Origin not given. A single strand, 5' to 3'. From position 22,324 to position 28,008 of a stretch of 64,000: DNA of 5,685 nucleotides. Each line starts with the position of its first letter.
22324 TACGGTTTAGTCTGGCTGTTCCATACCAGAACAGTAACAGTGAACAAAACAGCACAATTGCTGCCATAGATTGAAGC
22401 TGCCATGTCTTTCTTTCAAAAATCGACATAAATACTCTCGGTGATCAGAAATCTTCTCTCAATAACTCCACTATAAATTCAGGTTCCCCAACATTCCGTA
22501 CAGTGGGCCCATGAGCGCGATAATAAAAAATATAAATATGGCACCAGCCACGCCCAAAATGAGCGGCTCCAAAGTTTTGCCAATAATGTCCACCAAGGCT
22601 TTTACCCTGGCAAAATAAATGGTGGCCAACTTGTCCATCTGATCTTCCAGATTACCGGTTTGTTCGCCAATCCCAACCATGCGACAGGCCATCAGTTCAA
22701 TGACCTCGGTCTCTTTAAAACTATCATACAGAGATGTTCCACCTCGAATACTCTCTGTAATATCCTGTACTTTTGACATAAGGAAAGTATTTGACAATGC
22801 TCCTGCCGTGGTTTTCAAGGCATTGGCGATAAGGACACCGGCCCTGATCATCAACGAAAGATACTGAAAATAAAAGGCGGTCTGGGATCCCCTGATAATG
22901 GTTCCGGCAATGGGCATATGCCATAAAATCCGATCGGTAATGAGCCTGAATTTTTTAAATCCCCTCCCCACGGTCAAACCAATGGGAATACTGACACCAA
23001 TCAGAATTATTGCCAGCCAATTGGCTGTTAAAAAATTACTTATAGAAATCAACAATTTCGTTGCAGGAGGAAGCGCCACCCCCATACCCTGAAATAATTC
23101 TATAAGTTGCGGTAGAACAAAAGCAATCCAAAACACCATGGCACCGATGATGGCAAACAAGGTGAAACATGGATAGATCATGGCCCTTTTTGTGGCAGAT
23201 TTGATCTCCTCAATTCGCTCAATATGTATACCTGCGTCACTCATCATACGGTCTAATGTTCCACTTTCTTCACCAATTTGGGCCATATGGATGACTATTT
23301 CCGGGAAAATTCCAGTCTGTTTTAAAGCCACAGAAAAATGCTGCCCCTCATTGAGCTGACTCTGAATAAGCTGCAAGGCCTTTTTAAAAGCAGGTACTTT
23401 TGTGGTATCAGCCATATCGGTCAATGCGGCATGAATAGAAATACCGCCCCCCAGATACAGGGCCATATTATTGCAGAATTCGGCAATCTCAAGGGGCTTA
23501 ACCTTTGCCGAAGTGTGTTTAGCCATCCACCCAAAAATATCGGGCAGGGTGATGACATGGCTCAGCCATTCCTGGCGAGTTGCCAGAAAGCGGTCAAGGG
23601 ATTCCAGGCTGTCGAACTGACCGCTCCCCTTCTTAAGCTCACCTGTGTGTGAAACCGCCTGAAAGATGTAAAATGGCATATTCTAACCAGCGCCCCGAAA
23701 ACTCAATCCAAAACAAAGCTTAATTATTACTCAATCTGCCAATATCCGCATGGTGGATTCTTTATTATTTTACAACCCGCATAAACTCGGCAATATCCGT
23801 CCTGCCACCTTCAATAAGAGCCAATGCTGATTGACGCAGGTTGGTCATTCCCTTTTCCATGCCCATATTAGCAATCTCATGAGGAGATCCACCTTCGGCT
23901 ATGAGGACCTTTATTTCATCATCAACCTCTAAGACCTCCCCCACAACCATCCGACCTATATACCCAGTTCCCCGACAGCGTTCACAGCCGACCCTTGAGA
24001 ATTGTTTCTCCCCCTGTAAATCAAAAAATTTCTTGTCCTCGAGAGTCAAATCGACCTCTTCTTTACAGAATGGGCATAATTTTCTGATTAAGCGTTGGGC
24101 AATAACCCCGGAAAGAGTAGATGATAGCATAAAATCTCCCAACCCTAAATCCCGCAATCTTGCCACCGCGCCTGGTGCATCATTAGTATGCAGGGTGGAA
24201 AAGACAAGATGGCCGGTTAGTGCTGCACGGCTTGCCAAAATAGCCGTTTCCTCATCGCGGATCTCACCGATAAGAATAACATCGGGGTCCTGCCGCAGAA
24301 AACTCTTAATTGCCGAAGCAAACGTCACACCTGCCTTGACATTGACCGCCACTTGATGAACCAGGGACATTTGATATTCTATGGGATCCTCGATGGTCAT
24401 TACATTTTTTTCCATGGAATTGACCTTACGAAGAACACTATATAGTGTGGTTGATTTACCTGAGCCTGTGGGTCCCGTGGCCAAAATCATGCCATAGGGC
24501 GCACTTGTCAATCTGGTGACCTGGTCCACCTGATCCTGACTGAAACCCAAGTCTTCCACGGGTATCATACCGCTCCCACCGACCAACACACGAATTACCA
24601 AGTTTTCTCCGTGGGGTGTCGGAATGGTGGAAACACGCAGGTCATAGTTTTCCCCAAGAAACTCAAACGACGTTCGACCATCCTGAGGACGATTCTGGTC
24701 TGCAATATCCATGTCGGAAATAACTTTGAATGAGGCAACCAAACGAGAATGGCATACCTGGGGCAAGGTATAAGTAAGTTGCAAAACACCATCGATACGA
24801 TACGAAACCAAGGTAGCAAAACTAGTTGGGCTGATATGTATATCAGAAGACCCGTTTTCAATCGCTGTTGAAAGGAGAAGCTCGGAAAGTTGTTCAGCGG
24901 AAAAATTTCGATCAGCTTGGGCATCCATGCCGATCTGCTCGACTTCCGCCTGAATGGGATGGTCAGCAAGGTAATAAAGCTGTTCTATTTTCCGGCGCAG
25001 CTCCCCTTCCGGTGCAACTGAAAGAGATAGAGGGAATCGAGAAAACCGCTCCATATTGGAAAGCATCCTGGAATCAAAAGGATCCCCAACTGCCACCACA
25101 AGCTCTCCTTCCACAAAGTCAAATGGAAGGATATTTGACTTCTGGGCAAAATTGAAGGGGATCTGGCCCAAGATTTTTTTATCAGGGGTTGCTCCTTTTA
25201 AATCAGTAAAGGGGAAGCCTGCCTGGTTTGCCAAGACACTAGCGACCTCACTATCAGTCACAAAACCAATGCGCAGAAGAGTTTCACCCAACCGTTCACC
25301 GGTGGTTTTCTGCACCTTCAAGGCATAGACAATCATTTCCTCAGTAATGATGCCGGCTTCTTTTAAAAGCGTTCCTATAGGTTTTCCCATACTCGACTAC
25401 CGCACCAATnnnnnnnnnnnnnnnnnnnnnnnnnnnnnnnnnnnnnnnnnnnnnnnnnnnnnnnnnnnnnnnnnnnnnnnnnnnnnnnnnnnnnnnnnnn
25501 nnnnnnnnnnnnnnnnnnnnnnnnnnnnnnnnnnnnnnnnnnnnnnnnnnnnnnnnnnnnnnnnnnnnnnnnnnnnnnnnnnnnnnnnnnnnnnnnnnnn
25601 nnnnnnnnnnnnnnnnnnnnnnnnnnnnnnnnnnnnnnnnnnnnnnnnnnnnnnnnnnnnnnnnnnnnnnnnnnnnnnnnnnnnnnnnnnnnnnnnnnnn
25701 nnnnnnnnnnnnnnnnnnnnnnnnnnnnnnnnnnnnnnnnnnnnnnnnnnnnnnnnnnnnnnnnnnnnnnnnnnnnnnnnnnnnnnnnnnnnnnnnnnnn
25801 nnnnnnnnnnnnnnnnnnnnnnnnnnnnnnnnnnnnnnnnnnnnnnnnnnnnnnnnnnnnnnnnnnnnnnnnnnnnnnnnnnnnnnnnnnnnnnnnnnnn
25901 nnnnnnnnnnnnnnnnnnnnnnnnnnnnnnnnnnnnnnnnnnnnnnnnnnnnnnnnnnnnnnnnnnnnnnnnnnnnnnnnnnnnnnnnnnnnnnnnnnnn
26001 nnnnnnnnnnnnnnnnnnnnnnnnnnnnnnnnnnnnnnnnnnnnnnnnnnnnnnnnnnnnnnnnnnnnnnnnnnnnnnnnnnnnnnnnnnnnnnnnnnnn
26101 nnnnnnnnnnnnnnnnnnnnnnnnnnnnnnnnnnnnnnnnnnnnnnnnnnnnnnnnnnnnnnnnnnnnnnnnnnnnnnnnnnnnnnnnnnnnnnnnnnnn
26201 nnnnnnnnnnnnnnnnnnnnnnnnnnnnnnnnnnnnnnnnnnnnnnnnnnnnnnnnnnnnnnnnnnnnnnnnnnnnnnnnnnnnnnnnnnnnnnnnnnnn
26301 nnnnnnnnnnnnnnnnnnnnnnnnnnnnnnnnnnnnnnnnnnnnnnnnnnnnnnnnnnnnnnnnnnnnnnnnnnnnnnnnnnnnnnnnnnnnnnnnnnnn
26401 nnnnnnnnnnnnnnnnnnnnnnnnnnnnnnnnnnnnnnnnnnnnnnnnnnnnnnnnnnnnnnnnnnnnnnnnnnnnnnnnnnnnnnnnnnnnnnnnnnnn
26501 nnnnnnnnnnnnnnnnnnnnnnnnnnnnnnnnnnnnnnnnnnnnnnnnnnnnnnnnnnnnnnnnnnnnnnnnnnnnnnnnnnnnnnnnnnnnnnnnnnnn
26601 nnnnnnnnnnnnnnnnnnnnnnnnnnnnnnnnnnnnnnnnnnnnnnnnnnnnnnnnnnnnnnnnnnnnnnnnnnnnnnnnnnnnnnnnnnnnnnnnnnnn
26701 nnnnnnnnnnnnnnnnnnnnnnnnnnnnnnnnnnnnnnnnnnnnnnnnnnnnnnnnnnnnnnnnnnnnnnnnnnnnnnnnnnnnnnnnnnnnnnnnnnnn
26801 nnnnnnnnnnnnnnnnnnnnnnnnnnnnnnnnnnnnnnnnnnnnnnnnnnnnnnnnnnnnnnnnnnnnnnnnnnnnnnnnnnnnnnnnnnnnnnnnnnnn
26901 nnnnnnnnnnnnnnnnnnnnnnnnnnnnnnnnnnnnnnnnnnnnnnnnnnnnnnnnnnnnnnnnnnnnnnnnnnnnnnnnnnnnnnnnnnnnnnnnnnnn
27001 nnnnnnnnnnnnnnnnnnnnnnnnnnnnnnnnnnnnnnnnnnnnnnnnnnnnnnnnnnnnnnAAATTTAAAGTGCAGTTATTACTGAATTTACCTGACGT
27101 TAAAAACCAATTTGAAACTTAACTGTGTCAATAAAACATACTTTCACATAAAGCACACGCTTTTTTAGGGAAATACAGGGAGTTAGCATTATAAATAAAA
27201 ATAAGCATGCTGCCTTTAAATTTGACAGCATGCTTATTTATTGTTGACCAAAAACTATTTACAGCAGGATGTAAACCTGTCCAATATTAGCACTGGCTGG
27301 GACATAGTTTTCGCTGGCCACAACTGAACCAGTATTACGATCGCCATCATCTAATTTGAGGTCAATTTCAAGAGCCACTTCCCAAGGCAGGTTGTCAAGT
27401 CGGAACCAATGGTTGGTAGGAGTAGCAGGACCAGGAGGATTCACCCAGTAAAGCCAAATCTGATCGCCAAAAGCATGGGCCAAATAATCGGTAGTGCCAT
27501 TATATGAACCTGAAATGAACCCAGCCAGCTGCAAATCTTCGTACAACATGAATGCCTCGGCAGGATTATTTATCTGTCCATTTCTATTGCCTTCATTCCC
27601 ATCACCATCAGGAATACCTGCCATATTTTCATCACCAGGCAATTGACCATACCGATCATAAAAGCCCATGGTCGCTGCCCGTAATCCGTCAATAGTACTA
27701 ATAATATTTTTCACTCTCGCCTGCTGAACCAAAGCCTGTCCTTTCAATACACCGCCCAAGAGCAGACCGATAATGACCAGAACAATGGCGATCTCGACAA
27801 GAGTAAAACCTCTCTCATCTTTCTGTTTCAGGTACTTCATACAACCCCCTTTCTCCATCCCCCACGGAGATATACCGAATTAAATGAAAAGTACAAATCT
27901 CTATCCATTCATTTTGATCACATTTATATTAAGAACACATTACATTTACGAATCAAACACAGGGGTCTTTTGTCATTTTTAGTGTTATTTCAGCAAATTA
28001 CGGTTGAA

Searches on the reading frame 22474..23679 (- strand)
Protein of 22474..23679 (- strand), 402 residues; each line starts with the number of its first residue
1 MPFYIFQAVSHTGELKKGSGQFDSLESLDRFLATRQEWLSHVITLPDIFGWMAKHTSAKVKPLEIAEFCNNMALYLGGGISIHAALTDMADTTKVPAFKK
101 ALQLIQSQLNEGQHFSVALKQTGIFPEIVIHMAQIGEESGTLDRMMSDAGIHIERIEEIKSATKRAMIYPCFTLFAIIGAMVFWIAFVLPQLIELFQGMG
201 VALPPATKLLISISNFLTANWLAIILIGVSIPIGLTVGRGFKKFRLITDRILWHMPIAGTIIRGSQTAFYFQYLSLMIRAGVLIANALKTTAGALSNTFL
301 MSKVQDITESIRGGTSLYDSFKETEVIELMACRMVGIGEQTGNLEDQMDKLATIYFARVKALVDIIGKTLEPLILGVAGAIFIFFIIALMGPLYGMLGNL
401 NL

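Call 13: search_protein_families(library=pfam, proteins=[window:22474-23679:-], max_evalue=0.001)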
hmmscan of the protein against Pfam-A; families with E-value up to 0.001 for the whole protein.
window:22474-23679:- (402 aa): 1 family
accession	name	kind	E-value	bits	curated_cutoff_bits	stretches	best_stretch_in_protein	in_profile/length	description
PF00482.28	T2SSF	-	2.9e-47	160.2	25.2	2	68-190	1-125/125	Type II secretion system (T2SS), protein F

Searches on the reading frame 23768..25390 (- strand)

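Call 44: search_protein_families(library=pfam, proteins=[window:23768-25390:-], max_evalue=0.00001)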
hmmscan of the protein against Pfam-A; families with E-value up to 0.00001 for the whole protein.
window:23768-25390:- (541 aa): 2 families
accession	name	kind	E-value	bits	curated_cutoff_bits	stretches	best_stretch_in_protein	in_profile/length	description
PF00437.27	T2SSE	-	2.4e-116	388.9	24.9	1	165-538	8-370/370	Type II/IV secretion system protein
PF05157.20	MshEN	-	6.1e-16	58.6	23.1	1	58-142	2-87/90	MshEN domain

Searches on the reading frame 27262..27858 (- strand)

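Call 44: search_protein_families(library=pfam, proteins=[window:27262-27858:-], max_evalue=0.00001)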
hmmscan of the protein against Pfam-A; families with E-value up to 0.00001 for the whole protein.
window:27262-27858:- (199 aa): 1 family
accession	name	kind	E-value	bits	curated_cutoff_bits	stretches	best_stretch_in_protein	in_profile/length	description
PF07963.17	N_methyl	-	1.3e-07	31.3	21.2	1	13-38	2-27/27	Prokaryotic N-terminal methylation motif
